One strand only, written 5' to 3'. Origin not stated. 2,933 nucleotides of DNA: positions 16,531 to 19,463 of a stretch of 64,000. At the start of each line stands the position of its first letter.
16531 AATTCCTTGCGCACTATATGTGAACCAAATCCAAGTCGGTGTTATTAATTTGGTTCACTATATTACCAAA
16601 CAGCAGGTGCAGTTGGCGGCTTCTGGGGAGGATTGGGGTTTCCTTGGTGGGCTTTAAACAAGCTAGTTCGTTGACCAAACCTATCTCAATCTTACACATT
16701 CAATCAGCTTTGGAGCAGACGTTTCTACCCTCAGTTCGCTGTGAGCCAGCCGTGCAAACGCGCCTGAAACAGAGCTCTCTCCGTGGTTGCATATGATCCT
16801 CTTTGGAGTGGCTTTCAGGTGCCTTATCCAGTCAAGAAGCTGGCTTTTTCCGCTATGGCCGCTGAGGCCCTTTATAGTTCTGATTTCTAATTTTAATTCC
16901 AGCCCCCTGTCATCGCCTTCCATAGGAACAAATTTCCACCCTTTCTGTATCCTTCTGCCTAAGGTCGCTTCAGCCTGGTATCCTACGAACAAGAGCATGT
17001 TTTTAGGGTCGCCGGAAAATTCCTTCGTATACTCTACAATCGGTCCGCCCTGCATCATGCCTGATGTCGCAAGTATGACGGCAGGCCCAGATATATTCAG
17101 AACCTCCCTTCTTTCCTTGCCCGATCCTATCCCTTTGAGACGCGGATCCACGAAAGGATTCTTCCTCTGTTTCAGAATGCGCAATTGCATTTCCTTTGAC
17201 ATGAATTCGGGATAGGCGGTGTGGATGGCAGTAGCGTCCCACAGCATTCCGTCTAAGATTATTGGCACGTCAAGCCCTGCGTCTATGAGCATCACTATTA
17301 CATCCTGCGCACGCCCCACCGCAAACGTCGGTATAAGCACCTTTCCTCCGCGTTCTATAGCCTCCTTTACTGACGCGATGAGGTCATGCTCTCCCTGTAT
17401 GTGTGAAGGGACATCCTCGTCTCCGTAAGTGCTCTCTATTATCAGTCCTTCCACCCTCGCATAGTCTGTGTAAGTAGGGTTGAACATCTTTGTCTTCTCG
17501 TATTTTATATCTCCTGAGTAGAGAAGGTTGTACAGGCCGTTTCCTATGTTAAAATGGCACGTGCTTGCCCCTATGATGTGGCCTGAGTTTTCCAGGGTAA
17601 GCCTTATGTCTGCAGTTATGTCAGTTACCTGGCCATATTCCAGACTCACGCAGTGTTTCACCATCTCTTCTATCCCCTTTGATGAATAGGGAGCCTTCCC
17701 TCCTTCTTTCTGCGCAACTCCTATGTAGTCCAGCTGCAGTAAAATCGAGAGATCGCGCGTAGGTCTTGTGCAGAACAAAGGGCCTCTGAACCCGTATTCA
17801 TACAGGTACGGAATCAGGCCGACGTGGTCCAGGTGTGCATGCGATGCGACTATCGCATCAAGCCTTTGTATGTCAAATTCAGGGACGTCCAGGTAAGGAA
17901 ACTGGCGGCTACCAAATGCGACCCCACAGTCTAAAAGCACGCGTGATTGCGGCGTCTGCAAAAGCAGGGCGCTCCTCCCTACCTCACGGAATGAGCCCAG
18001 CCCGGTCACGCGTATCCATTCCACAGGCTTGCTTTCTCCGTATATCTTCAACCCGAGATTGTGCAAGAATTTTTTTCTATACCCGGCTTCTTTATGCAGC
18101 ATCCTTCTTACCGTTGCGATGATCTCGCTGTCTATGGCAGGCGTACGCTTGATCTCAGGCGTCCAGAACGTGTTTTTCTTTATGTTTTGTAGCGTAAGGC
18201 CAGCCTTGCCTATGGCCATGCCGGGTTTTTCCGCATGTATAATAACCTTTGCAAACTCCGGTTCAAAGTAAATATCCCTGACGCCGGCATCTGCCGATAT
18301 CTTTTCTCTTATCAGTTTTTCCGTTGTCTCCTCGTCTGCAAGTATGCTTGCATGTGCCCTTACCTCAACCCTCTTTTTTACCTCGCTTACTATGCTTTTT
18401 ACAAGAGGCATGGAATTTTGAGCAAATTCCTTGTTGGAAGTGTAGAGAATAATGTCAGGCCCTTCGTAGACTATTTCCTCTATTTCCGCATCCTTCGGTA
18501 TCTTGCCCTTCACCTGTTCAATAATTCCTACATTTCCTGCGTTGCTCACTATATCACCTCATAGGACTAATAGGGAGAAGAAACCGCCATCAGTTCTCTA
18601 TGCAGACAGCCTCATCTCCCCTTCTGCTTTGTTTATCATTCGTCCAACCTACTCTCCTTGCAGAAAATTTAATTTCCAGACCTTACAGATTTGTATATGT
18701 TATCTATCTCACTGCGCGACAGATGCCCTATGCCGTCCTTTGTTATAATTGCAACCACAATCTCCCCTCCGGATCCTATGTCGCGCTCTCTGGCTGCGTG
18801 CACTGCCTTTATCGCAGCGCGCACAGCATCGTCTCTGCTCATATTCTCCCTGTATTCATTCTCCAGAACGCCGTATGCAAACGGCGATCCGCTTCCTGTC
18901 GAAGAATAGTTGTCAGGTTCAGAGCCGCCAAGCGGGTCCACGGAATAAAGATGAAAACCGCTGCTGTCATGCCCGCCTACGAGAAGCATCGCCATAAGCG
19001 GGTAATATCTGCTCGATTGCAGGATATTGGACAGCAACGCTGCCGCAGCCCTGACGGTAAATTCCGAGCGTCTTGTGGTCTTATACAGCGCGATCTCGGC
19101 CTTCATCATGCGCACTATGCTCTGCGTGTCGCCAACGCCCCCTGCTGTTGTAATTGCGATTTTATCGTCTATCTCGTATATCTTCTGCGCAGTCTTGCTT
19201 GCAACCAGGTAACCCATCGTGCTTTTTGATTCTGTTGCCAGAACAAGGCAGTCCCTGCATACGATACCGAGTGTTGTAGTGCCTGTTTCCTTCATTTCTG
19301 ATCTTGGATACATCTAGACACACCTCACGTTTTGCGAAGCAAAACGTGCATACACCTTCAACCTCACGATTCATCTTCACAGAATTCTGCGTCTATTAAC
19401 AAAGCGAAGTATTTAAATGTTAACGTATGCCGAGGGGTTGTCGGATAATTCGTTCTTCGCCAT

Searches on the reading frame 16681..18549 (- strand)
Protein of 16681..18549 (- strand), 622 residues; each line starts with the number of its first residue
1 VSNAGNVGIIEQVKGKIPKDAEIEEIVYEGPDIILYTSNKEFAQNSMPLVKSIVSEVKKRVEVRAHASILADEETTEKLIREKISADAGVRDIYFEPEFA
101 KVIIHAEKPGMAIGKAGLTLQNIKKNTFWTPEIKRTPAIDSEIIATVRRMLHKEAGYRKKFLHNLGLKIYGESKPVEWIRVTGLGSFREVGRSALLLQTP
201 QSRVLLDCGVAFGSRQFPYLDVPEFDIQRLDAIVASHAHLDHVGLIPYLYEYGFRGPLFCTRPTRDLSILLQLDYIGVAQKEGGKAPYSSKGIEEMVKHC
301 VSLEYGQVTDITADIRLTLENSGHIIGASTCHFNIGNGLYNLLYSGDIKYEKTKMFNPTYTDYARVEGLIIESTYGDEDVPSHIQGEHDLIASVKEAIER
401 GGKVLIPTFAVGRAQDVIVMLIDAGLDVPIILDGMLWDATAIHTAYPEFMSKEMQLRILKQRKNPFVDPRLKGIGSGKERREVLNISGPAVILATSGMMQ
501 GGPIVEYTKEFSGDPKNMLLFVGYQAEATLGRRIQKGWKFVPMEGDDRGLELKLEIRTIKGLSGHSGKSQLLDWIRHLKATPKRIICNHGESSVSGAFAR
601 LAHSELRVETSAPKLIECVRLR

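Call 11: find_encoding_contigs(protein=window:16681-18549:-, flank=10000, max_places=6)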
Protein window:16681-18549:- (622 aa): no gene with exactly this product is on record in the collection.

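Call 18: find_homologous_proteins(query=window:16681-18549:-, max_evalue=1e-100)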
Query window:16681-18549:- (622 aa): 7716 proteins with E <= 1e-100 among 8000 candidates; the best 120 are listed.
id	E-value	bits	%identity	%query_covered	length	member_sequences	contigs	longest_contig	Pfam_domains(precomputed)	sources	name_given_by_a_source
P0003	0.0e+0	1408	100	100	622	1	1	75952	PF12706.14,PF07650.24,PF16661.12,PF23023.2,PF17214.10,PF07521.18,PF10996.15,PF00753.34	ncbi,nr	ncbi:MAG: beta-CASP ribonuclease aCPSF1 [Candidatus Aenigmarchaeota archaeon]|nr:beta-CASP ribonucle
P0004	3.7e-298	1008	69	99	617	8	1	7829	PF12706.14,PF07650.24,PF16661.12,PF23023.2,PF17214.10,PF07521.18,PF10996.15,PF00753.34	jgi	jgi:hypothetical protein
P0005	1.6e-297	1006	68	99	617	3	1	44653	PF12706.14,PF07650.24,PF16661.12,PF23023.2,PF17214.10,PF07521.18,PF10996.15,PF00753.34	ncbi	ncbi:MAG: beta-CASP ribonuclease aCPSF1 [Candidatus Aenigmatarchaeota archaeon]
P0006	2.6e-297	1005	69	99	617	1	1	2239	PF12706.14,PF07650.24,PF16661.12,PF23023.2,PF17214.10,PF07521.18,PF10996.15,PF00753.34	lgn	-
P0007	8.9e-291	984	67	99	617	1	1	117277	PF12706.14,PF07650.24,PF16661.12,PF23023.2,PF17214.10,PF07521.18,PF10996.15,PF00753.34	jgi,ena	-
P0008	7.3e-274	928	63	100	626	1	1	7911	PF12706.14,PF07650.24,PF16661.12,PF23023.2,PF17214.10,PF07521.18,PF10996.15,PF00753.34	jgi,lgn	jgi:hypothetical protein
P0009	5.3e-273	925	63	100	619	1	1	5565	PF12706.14,PF07650.24,PF16661.12,PF23023.2,PF17214.10,PF07521.18,PF10996.15,PF00753.34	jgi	jgi:KH/beta-lactamase-domain protein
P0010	1.0e-271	921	63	99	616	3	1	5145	PF12706.14,PF07650.24,PF16661.12,PF23023.2,PF17214.10,PF07521.18,PF10996.15,PF00753.34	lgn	-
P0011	1.0e-271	921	64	99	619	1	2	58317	PF12706.14,PF07650.24,PF16661.12,PF23023.2,PF17214.10,PF07521.18,PF10996.15,PF00753.34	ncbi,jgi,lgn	-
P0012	1.9e-269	913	63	99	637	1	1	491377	PF12706.14,PF07650.24,PF16661.12,PF23023.2,PF17214.10,PF07521.18,PF10996.15,PF00753.34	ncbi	-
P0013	3.8e-269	912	63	99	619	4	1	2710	PF12706.14,PF07650.24,PF16661.12,PF23023.2,PF17214.10,PF07521.18,PF10996.15,PF00753.34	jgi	-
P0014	4.8e-267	905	62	99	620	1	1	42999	PF12706.14,PF16661.12,PF23023.2,PF17214.10,PF07521.18,PF10996.15,PF00753.34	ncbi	-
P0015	8.2e-267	905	63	99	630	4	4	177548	PF12706.14,PF07650.24,PF16661.12,PF23023.2,PF17214.10,PF07521.18,PF10996.15,PF00753.34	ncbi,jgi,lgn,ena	-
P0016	1.2e-266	904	63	99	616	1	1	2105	PF12706.14,PF07650.24,PF16661.12,PF23023.2,PF17214.10,PF07521.18,PF10996.15,PF00753.34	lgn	-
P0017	2.5e-266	903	62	99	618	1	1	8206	PF12706.14,PF07650.24,PF16661.12,PF23023.2,PF17214.10,PF07521.18,PF10996.15,PF00753.34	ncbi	ncbi:MAG: beta-CASP ribonuclease aCPSF1 [Candidatus Aenigmatarchaeota archaeon]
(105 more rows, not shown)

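Call 19: find_encoding_contigs(protein=P0003, flank=10000, max_places=4)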
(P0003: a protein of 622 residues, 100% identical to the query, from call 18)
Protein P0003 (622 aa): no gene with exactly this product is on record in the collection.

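Call 20: find_encoding_contigs(protein=P0005, flank=10000, max_places=4)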
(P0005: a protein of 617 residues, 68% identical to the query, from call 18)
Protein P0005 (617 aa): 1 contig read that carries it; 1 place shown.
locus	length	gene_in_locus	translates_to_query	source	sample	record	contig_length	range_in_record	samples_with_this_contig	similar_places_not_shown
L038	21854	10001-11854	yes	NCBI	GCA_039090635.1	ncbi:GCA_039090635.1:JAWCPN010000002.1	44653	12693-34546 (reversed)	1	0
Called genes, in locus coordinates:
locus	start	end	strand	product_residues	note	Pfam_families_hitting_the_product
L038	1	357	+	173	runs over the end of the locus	PF01994:Trm56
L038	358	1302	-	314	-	PF04055:Radical_SAM, PF08608:Wyosine_form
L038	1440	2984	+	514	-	PF25133:TYW2_N_2, PF02475:TRM5-TYW2_MTfase, PF13847:Methyltransf_31, PF01209:Ubie_methyltran, PF13489:Methyltransf_23, PF03141:Methyltransf_29, PF08241:Methyltransf_11, PF08242:Methyltransf_12, +10 more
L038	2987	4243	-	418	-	PF00082:Peptidase_S8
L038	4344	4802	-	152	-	PF13302:Acetyltransf_3 (weak), PF00583:Acetyltransf_1, PF13673:Acetyltransf_10, PF13508:Acetyltransf_7, PF14542:Acetyltransf_CG (faint), PF08445:FR47 (weak)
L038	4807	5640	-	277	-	PF25133:TYW2_N_2, PF02475:TRM5-TYW2_MTfase, PF13649:Methyltransf_25 (weak), PF13847:Methyltransf_31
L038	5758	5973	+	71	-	-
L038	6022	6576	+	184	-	PF13238:AAA_18, PF13207:AAA_17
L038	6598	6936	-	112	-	-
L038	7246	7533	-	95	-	-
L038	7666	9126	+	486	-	PF00587:tRNA-synt_2b, PF03129:HGTP_anticodon, PF09180:ProRS-C_1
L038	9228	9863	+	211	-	PF00227:Proteasome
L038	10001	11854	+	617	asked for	PF17214:KH_TffA, PF07650:KH_2 (weak), PF00753:Lactamase_B, PF16661:Lactamase_B_6, PF23023:Anti-Pycsar_Apyc1 (weak), PF12706:Lactamase_B_2 (weak), PF10996:Beta-Casp, PF07521:RMMBL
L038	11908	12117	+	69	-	PF01780:Ribosomal_L37ae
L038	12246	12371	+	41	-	PF03604:Zn_ribbon_RPAB4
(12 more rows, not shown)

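Call 21: find_encoding_contigs(protein=P0007, flank=10000, max_places=4)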
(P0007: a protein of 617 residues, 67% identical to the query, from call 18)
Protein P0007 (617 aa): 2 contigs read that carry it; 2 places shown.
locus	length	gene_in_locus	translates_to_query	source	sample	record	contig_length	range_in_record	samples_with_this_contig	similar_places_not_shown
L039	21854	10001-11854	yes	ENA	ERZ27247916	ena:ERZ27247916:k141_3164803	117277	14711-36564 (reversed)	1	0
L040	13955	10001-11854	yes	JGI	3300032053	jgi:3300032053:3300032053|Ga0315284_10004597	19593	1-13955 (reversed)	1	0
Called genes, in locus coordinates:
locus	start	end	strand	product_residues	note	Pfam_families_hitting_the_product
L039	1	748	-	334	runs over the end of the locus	PF04055:Radical_SAM, PF08608:Wyosine_form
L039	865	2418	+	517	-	PF25133:TYW2_N_2, PF02475:TRM5-TYW2_MTfase, PF13847:Methyltransf_31, PF01209:Ubie_methyltran, PF13489:Methyltransf_23, PF08241:Methyltransf_11, PF08242:Methyltransf_12, PF13649:Methyltransf_25, +4 more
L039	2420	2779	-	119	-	PF01243:PNPOx_N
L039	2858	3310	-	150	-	PF13673:Acetyltransf_10, PF00583:Acetyltransf_1, PF13508:Acetyltransf_7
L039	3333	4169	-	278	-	PF25133:TYW2_N_2, PF02475:TRM5-TYW2_MTfase, PF05175:MTS (weak), PF13649:Methyltransf_25 (weak), PF13847:Methyltransf_31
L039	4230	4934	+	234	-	-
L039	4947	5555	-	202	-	PF00406:ADK, PF02223:Thymidylate_kin (faint), PF02224:Cytidylate_kin (weak), PF13207:AAA_17, PF05191:ADK_lid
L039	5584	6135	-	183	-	PF13238:AAA_18, PF13207:AAA_17 (weak)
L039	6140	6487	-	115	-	-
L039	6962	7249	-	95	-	PF02656:DUF202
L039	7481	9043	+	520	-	PF00587:tRNA-synt_2b, PF03129:HGTP_anticodon, PF09180:ProRS-C_1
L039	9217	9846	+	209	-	PF00227:Proteasome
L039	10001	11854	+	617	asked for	PF17214:KH_TffA, PF07650:KH_2 (weak), PF00753:Lactamase_B, PF16661:Lactamase_B_6, PF23023:Anti-Pycsar_Apyc1, PF12706:Lactamase_B_2 (weak), PF10996:Beta-Casp, PF07521:RMMBL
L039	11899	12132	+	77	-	PF01780:Ribosomal_L37ae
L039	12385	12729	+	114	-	PF01920:Prefoldin_2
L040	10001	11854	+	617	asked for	PF17214:KH_TffA, PF07650:KH_2 (weak), PF00753:Lactamase_B, PF16661:Lactamase_B_6, PF23023:Anti-Pycsar_Apyc1, PF12706:Lactamase_B_2 (weak), PF10996:Beta-Casp, PF07521:RMMBL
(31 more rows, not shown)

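Call 56: find_encoding_contigs(protein=P0004, flank=10000, max_places=3)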
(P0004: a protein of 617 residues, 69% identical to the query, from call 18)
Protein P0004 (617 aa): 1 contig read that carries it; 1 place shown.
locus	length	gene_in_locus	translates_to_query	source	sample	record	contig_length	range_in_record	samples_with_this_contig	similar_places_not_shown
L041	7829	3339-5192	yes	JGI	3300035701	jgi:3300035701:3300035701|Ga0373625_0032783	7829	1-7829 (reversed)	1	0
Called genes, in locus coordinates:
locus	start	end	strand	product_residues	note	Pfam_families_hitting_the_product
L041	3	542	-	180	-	?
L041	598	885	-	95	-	-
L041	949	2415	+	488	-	PF00587:tRNA-synt_2b, PF03129:HGTP_anticodon, PF09180:ProRS-C_1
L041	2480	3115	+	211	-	PF00227:Proteasome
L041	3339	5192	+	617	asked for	PF17214:KH_TffA, PF07650:KH_2 (weak), PF00753:Lactamase_B, PF16661:Lactamase_B_6, PF23023:Anti-Pycsar_Apyc1 (weak), PF12706:Lactamase_B_2 (weak), PF10996:Beta-Casp, PF07521:RMMBL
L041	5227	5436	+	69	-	PF01780:Ribosomal_L37ae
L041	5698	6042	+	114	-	PF01920:Prefoldin_2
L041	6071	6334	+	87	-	PF03685:UPF0147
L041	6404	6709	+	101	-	PF04472:SepF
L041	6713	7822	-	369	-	PF09249:tRNA_NucTransf2, PF21133:CAA_C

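Call 81: list_cluster_members(proteins=[P0003])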
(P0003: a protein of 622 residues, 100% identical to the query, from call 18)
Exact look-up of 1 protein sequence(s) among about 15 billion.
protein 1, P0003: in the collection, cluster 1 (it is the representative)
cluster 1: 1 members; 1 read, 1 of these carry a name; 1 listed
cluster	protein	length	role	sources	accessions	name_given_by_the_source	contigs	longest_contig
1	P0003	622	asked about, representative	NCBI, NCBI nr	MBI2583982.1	MAG: beta-CASP ribonuclease aCPSF1 [Candidatus Aenigmarchaeota archaeon] | beta-CASP ribonuclease aCPSF1 [Candidatus Aenigmarchaeota archaeon]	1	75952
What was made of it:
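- Tried and rejected: The aCPSF1 protein is NCBI MBI2583982.1 on a 75,952-nt contig (calls 18, 81).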

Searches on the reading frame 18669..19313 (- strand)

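Call 44: search_protein_families(library=pfam, proteins=[window:18669-19313:-], max_evalue=0.01)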
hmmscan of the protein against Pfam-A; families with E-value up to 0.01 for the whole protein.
window:18669-19313:- (214 aa): 1 family
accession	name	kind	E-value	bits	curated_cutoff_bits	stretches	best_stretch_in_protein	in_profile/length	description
PF00227.31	Proteasome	-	1.6e-55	188.2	22.4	1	9-190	2-189/189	Proteasome subunit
